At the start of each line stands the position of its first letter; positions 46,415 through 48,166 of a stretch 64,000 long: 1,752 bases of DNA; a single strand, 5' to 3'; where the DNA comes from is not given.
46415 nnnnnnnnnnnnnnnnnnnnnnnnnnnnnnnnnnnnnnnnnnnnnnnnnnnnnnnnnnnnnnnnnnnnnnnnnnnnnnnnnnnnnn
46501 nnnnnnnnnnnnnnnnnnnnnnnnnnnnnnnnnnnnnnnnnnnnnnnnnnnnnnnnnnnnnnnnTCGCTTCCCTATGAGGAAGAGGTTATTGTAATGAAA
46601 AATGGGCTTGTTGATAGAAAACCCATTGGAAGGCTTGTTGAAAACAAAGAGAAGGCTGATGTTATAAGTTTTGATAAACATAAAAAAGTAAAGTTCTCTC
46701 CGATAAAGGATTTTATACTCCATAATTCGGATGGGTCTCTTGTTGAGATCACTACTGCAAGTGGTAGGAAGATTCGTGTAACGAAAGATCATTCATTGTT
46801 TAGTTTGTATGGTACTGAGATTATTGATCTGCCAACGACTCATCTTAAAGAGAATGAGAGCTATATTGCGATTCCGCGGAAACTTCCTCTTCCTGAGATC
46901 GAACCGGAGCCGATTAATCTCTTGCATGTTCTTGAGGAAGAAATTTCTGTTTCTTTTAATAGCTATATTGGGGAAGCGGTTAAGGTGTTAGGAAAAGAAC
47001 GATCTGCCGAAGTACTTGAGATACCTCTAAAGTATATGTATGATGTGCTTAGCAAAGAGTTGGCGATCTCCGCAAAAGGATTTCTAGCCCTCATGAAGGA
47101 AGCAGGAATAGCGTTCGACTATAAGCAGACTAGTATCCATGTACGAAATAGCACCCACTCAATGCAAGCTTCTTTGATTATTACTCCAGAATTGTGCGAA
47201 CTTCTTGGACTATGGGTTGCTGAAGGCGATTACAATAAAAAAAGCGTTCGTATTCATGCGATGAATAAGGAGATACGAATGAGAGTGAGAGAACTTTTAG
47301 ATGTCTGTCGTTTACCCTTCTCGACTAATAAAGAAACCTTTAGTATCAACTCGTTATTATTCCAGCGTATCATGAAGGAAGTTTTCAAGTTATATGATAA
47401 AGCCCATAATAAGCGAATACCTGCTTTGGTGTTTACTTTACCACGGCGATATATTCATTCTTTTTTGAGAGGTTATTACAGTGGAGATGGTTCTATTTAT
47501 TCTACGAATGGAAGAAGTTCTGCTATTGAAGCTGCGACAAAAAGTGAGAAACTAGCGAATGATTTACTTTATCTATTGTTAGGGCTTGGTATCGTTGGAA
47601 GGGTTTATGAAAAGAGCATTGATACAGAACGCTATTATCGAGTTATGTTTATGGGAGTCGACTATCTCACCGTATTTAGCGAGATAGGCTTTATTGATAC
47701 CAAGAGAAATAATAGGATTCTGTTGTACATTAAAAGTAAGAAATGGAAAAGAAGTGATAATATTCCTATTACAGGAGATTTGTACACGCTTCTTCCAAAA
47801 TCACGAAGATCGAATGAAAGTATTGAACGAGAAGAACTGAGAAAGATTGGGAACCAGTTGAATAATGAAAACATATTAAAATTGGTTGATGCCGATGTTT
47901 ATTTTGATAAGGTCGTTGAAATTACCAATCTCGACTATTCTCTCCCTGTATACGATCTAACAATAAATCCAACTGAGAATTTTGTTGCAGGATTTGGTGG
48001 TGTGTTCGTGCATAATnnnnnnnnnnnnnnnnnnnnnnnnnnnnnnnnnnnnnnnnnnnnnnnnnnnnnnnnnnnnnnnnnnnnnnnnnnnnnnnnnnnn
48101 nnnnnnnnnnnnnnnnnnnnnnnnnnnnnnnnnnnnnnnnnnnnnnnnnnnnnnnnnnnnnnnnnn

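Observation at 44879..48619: CDC48 interrupted by a 484-aa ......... intein in the D2 ATPase domain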

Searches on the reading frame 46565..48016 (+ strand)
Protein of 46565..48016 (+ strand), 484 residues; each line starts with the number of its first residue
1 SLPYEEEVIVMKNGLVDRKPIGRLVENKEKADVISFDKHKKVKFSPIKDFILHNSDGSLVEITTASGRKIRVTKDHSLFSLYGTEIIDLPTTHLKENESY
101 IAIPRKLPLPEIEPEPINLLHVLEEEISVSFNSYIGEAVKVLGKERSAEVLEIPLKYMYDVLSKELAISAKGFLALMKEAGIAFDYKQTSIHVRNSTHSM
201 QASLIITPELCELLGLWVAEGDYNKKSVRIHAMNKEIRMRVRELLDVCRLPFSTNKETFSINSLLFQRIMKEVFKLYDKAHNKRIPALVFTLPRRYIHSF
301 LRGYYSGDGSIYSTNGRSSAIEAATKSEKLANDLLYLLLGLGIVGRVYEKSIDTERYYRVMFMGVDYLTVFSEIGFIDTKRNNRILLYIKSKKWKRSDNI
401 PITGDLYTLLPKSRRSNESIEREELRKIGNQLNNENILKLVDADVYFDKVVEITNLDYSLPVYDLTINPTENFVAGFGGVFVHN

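Call 3: search_protein_families(library=pfam, proteins=[window:46565-48016:+], max_evalue=0.1)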
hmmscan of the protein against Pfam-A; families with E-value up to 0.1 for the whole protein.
window:46565-48016:+ (484 aa): 5 families
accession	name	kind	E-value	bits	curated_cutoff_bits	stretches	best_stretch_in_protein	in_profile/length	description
PF14890.11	Intein_splicing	-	1.7e-25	90.1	35.8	1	9-484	1-155/155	Intein splicing domain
PF14528.11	LAGLIDADG_3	-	1.8e-19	70.2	22.5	1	298-373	4-80/82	LAGLIDADG-like domain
PF21024.2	Peptidase_A3B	-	0.002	19.3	28.2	0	225-268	27-70/95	Peptidase A3B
PF01079.26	Hint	-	0.015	15.4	29.7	1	33-80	39-88/213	Hint module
PF03332.19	PMM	-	0.017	15.3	22.4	1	8-48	93-133/221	Eukaryotic phosphomannomutase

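Call 5: search_protein_families(library=ncbifam, proteins=[window:46565-48016:+], max_evalue=0.1)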
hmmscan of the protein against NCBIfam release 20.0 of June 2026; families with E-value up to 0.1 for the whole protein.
window:46565-48016:+ (484 aa): 16 families
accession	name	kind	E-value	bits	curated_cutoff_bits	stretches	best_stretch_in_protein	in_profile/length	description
NF045703.1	rSAM_Tes_intein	exception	1.3e-34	119.2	1700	2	29-350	202-515/1040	tetraether lipid synthase Tes, intein-containing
NF011491.0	PRK14898.1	equivalog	3.6e-30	104.7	783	1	1-484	76-543/860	DNA-directed RNA polymerase subunit A''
NF005852.0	PRK07773.1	equivalog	1.6e-27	96.2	780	3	279-382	594-702/886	replicative DNA helicase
NF011303.0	PRK14715.1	equivalog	6.2e-21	73.3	1585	1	28-348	939-1278/1627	DNA-directed DNA polymerase II large subunit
NF011418.0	PRK14845.1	equivalog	8.4e-18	63.5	756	1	56-407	90-328/1049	translation initiation factor IF-2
NF011287.0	PRK14698.1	equivalog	9.7e-16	56.9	1238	1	196-484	379-669/1017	V-type ATP synthase subunit A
NF003159.0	PRK04132.1-4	equivalog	4.5e-14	51.4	999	1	209-408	179-363/852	replication factor C small subunit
NF006207.0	PRK08332.1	equivalog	2.1e-12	45.2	2400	1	206-358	1001-1154/1684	vitamin B12-dependent ribonucleotide reductase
NF038098.1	GyrA_w_intein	exception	4.2e-12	44.8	1850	1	276-469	315-523/1232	intein-containing DNA gyrase subunit A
TIGR01445.1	intein_Nterm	domain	7.5e-12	46.1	24.5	1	2-79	2-82/83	intein N-terminal splicing region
NF003157.0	PRK04132.1-2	equivalog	7.2e-11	40.7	1103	2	209-392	171-359/864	replication factor C small subunit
NF011302.0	PRK14714.1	equivalog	8.2e-07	26.9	1791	1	26-106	976-1056/1350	DNA-directed DNA polymerase II large subunit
NF003158.0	PRK04132.1-3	equivalog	2e-05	21.9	1750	0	199-350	171-308/1437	replication factor C small subunit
NF038162.1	RtcB_rel_intein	exception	0.00039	18.5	1150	1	24-338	115-397/961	intein-containing RtcB family protein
TIGR01443.1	intein_Cterm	domain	0.00065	19.9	15.6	1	461-484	1-23/24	intein C-terminal splicing region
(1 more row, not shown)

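Call 9: find_homologous_proteins(query=window:46565-48016:+, max_evalue=0.00001)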
Query window:46565-48016:+ (484 aa): 27 proteins with E <= 0.00001 among 8000 candidates.
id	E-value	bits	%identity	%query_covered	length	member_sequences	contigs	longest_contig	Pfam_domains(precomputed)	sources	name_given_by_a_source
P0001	2.8e-109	384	43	100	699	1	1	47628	PF23902.1,PF14528.12,PF00004.36,PF17862.8,PF14890.12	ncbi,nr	ncbi:AAA family ATPase [Candidatus Woesearchaeota archaeon]|nr:AAA family ATPase [Candidatus Woesear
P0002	8.5e-109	383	42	100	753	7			PF14528.12,PF00004.36,PF17862.8,PF14890.12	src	-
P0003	6.1e-98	347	40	96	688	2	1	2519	PF14528.12,PF00004.36,PF17862.8,PF14890.12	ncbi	ncbi:MAG: AAA family ATPase [Nanoarchaeota archaeon]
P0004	1.1e-88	316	37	100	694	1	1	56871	PF14528.12,PF00004.36,PF17862.8,PF14890.12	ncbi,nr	ncbi:MAG: AAA family ATPase [archaeon]|nr:AAA family ATPase [archaeon]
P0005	8.4e-84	300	36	100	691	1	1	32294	PF14528.12,PF00004.36,PF17862.8,PF14890.12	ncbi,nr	ncbi:MAG: AAA family ATPase [Candidatus Diapherotrites archaeon]|nr:AAA family ATPase [Candidatus Di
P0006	7.0e-68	248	34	100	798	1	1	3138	PF01656.30,PF06564.19,PF14528.12,PF14890.12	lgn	-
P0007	4.8e-60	222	32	100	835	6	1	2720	PF09336.17,PF14528.12,PF00004.36,PF17862.8,PF14890.12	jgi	jgi:ATP-dependent 26S proteasome regulatory subunit/intein/homing endonuclease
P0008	1.3e-57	214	33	100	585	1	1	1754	PF14528.12,PF00004.36,PF14890.12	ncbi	ncbi:MAG: AAA family ATPase, partial [Candidatus Hadarchaeales archaeon]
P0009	1.8e-55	207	41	56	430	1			PF14528.12,PF00004.36,PF14890.12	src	-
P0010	1.1e-49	188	37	64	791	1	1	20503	PF07724.21,PF23902.1,PF14528.12,PF00004.36,PF05496.19,PF17862.8,PF13191.13,PF14890.12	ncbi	-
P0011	1.2e-39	155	40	46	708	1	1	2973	PF13173.13,PF07724.21,PF14528.12,PF00004.36,PF13401.13,PF05496.19,PF17862.8,PF13191.13,PF14890.12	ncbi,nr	ncbi:MAG: AAA family ATPase [Candidatus Aenigmarchaeota archaeon]|nr:AAA family ATPase [Candidatus A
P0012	4.7e-36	143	40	44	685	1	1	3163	PF09336.17,PF07724.21,PF14528.12,PF00004.36,PF05496.19,PF17862.8,PF07728.21,PF13191.13,PF14890.12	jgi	jgi:SpoVK/Ycf46/Vps4 family AAA+-type ATPase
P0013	1.5e-31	128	45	38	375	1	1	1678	PF23902.1,PF14528.12,PF00004.36,PF17862.8,PF14890.12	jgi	jgi:transitional endoplasmic reticulum ATPase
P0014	2.1e-14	71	33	42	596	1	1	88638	PF22769.2,PF14528.12,PF14890.12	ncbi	-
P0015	3.6e-13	67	30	44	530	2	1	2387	PF14528.12,PF14890.12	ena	-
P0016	6.7e-12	63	24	57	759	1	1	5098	PF14528.12,PF14890.12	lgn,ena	-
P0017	1.4e-11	62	30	42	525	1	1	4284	PF22769.2,PF14528.12,PF14890.12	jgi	jgi:DNA-binding transcriptional regulator WhiA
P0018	5.2e-11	60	33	42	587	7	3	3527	PF22769.2,PF14528.12,PF14890.12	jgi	-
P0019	1.8e-8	52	23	61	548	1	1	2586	PF00006.32,PF14528.12,PF14890.12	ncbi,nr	ncbi:MAG: V-type ATP synthase subunit A, partial [Candidatus Omnitrophica bacterium]|nr:V-type ATP s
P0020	3.9e-8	51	30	40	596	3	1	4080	PF22769.2,PF14528.12,PF14890.12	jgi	jgi:deoxycytidine triphosphate deaminase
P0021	7.3e-8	50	26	100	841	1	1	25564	PF04998.23,PF14528.12,PF14890.12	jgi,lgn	jgi:DNA-directed RNA polymerase subunit A"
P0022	9.5e-8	49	31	22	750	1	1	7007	PF02518.32,PF14528.12,PF14890.12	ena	-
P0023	1.9e-7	48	24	100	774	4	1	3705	PF04998.23,PF14528.12,PF14890.12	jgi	jgi:DNA-directed RNA polymerase subunit A"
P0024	1.6e-6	45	25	100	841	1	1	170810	PF04998.23,PF14528.12,PF14890.12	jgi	jgi:DNA-directed RNA polymerase subunit A"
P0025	1.8e-6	45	35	23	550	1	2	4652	PF22769.2,PF14528.12,PF14890.12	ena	-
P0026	2.5e-6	45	26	100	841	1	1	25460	PF04998.23,PF14528.12,PF14890.12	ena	-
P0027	5.5e-6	44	35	23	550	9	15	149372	PF22769.2,PF14528.12,PF14890.12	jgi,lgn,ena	jgi:deoxycytidine triphosphate deaminase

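Call 13: find_encoding_contigs(protein=P0001, flank=6000, max_places=3)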
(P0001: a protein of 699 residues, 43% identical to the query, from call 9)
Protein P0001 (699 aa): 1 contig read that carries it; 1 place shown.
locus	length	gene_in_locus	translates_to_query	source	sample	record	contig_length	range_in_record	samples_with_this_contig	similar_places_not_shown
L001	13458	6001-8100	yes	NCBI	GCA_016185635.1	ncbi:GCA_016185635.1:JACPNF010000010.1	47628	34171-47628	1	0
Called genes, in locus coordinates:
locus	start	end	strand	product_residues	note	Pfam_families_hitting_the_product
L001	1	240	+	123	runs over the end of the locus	-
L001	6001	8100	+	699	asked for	PF14890:Intein_splicing, PF14528:LAGLIDADG_3, PF00004:AAA, PF23902:AAA_lid_PRS2_C (weak), PF17862:AAA_lid_3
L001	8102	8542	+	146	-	-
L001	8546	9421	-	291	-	PF00557:Peptidase_M24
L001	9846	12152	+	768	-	PF03104:DNA_pol_B_exo1, PF00136:DNA_pol_B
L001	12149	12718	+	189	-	PF06821:Ser_hydrolase, PF00561:Abhydrolase_1 (faint)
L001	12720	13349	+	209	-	PF00300:His_Phos_1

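Call 14: find_encoding_contigs(protein=P0005, flank=6000, max_places=3)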
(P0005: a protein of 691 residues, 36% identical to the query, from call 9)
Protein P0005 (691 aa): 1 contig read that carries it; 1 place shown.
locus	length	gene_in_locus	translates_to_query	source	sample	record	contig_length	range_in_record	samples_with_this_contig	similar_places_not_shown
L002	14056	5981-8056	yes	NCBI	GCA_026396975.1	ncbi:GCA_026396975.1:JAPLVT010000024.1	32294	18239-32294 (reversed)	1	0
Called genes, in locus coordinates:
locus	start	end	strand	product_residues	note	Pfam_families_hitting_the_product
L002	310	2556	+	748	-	PF01751:Toprim, PF01131:Topoisom_bac, PF01396:Zn_ribbon_Top1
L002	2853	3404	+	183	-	-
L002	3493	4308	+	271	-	PF05833:NFACT_N (weak), PF05670:NFACT-R_1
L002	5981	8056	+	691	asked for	PF14890:Intein_splicing, PF14528:LAGLIDADG_3, PF00004:AAA, PF17862:AAA_lid_3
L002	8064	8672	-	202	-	PF02163:Peptidase_M50 (weak)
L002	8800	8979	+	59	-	-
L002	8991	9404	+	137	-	-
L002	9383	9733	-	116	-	-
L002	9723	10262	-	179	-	-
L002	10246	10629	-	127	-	-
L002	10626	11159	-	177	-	-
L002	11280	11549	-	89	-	-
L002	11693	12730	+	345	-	PF13404:HTH_AsnC-type (faint), PF13412:HTH_24 (weak), PF01037:AsnC_trans_reg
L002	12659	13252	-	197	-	PF01022:HTH_5, PF12840:HTH_20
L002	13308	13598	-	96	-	-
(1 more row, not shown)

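Call 22: search_solved_structures(query=window:46565-48016:+, max_evalue=0.01, show_alignments=2)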
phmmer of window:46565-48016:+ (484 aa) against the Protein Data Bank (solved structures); distinct sequences matched with E-value up to 0.01: 19.
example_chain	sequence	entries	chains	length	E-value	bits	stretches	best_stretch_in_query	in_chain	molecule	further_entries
2cw7_A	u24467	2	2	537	7.5e-26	94.2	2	279-484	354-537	Endonuclease PI-PkoII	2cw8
5o9j_A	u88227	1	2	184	3.8e-14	55.6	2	426-484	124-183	Transcription initiation factor IIB,Transcription initiation factor IIB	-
7qss_A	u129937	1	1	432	8.3e-14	54.5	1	193-484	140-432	V-type ATP synthase alpha chain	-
5o9i_A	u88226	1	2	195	1.2e-13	53.9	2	26-108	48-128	Transcription initiation factor IIB,Transcription initiation factor IIB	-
7qsu_A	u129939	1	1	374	2.6e-13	52.9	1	190-366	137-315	V-ATPase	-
7qst_A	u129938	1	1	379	6.9e-06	28.4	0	404-484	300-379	V-type ATP synthase subunit A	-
4qfq_A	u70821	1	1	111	0.00027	23.1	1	2-91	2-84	DNA polymerase III, alpha subunit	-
4lx3_A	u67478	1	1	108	0.00033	22.8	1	2-84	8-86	DNA polymerase III, alpha subunit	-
2keq_A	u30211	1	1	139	0.00038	22.6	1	2-92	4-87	DNA polymerase III alpha subunit, Nucleic acid binding OB-fold tRNA/helicase-type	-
4kl5_A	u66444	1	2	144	0.00042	22.5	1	2-92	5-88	DNA polymerase III, alpha subunit, Nucleic acid binding, OB-fold, tRNA/helicase-type chime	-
2jmz_A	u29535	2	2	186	0.00052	22.2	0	55-106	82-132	Hypothetical protein MJ0781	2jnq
5ol7_A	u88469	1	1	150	0.00063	21.9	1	2-84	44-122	DNA-directed DNA polymerase,DNA-directed DNA polymerase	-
5ol6_A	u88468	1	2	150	0.00063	21.9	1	2-84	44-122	Nucleic acid binding, OB-fold, tRNA/helicase-type,DNA-directed DNA polymerase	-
4kl6_A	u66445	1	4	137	0.0024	20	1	2-78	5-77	DNA-directed DNA polymerase,Nucleic acid binding, OB-fold, tRNA/helicase-type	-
1dq3_A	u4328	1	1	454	0.0029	19.7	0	416-484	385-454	ENDONUCLEASE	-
6frg_A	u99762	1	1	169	0.0031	19.6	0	436-476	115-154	Replicative DNA helicase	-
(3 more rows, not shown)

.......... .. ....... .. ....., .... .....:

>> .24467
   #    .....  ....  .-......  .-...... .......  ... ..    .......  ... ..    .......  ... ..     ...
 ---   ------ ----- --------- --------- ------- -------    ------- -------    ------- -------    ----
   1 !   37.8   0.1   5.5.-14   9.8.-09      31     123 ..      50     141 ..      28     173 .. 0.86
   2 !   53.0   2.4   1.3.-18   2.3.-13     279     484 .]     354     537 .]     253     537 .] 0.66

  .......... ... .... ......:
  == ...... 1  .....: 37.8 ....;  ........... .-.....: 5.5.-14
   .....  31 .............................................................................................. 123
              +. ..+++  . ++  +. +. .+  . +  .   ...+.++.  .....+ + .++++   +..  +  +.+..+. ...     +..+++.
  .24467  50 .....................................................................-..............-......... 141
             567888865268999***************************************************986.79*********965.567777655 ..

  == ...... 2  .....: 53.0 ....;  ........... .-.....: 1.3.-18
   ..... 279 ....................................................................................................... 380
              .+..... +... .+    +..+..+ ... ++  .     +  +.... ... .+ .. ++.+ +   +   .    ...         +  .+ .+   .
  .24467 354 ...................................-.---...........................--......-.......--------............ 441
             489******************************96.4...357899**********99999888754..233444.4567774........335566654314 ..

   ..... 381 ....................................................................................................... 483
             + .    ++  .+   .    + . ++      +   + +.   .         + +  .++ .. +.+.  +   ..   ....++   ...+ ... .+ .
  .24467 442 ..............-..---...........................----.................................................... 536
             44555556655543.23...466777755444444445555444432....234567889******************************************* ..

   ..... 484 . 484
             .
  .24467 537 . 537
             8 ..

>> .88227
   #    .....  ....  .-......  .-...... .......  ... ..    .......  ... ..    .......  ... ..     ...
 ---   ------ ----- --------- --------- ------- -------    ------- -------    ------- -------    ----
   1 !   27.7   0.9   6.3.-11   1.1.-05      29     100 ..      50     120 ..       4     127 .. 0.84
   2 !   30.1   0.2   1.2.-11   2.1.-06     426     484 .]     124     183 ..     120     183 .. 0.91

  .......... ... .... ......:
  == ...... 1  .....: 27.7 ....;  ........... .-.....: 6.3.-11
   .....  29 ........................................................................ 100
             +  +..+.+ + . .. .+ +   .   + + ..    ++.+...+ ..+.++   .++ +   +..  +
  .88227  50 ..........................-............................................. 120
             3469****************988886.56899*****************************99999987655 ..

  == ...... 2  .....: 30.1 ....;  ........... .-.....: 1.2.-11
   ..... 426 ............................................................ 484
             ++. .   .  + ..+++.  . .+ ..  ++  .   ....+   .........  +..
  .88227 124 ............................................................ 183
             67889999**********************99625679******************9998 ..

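Call 29: find_encoding_contigs(protein=P0010, flank=5000, max_places=2)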
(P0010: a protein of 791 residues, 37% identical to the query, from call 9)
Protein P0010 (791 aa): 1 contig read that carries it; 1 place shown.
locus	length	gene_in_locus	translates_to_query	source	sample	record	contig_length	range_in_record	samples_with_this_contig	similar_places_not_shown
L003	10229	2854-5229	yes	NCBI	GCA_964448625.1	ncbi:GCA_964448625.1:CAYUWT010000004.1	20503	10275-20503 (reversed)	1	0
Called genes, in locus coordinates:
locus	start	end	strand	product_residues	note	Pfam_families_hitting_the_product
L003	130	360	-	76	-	-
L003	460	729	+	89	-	-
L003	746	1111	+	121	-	PF00085:Thioredoxin, PF13098:Thioredoxin_2, PF13905:Thioredoxin_8 (faint)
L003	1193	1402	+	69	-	PF08279:HTH_11 (weak)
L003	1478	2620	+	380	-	-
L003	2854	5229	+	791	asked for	PF14890:Intein_splicing, PF14528:LAGLIDADG_3, PF00004:AAA, PF05496:RuvB_N (faint), PF07724:AAA_2 (faint), PF17862:AAA_lid_3, PF00004:AAA, PF17862:AAA_lid_3, +2 more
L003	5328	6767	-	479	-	-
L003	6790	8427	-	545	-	PF01835:MG2 (faint)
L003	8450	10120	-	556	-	-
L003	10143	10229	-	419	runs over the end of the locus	-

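Call 30: find_encoding_contigs(protein=P0004, flank=6000, max_places=2)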
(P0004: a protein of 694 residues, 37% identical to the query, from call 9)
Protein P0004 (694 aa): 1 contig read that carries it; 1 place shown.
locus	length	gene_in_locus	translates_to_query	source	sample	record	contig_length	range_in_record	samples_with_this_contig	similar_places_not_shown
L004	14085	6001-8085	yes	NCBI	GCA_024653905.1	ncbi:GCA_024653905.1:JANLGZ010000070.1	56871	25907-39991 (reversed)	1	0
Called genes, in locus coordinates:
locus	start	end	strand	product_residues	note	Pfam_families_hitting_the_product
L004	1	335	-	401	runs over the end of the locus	PF00999:Na_H_Exchanger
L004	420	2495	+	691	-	PF01751:Toprim, PF01131:Topoisom_bac, PF01396:Zn_ribbon_Top1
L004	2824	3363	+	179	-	-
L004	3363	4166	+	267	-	PF05670:NFACT-R_1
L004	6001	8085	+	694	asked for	PF14890:Intein_splicing, PF14528:LAGLIDADG_3, PF00004:AAA, PF17862:AAA_lid_3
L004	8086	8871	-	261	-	-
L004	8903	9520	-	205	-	PF02163:Peptidase_M50 (weak)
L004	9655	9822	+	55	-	-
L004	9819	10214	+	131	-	-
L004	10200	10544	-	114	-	-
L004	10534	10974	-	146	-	-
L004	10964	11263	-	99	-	-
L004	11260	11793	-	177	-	-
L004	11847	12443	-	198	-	PF25213:HVO_A0261_N (weak), PF01022:HTH_5 (weak)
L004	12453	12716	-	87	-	-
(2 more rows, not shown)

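Call 32: search_protein_representatives(protein=window:46565-48016:+)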
Query: 484 residues. Proteins with E-value up to 0.001 (for the whole library): 3997; up to 1e-10: 936; up to 1e-30: 67. The best 150 are listed.
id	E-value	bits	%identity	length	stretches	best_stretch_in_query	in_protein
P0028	2.9e-111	389.0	44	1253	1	1-484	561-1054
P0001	9.0e-110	384.0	45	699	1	1-484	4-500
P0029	2.3e-96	339.8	34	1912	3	1-484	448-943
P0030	4.0e-92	325.9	34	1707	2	1-484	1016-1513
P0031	6.0e-91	322.0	40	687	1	1-479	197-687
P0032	1.7e-87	310.6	38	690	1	1-484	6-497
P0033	1.7e-85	304.0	38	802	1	1-484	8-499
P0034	4.5e-81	289.4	37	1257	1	1-484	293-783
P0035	1.4e-80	287.8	36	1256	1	2-484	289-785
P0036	5.4e-79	282.6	31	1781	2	5-484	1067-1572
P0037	3.5e-76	273.3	32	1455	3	5-484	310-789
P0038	1.6e-73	264.6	36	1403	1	1-484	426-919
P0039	1.5e-71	258.1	35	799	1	1-484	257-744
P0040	4.4e-71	256.5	40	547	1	145-484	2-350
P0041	4.8e-71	256.4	30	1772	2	5-484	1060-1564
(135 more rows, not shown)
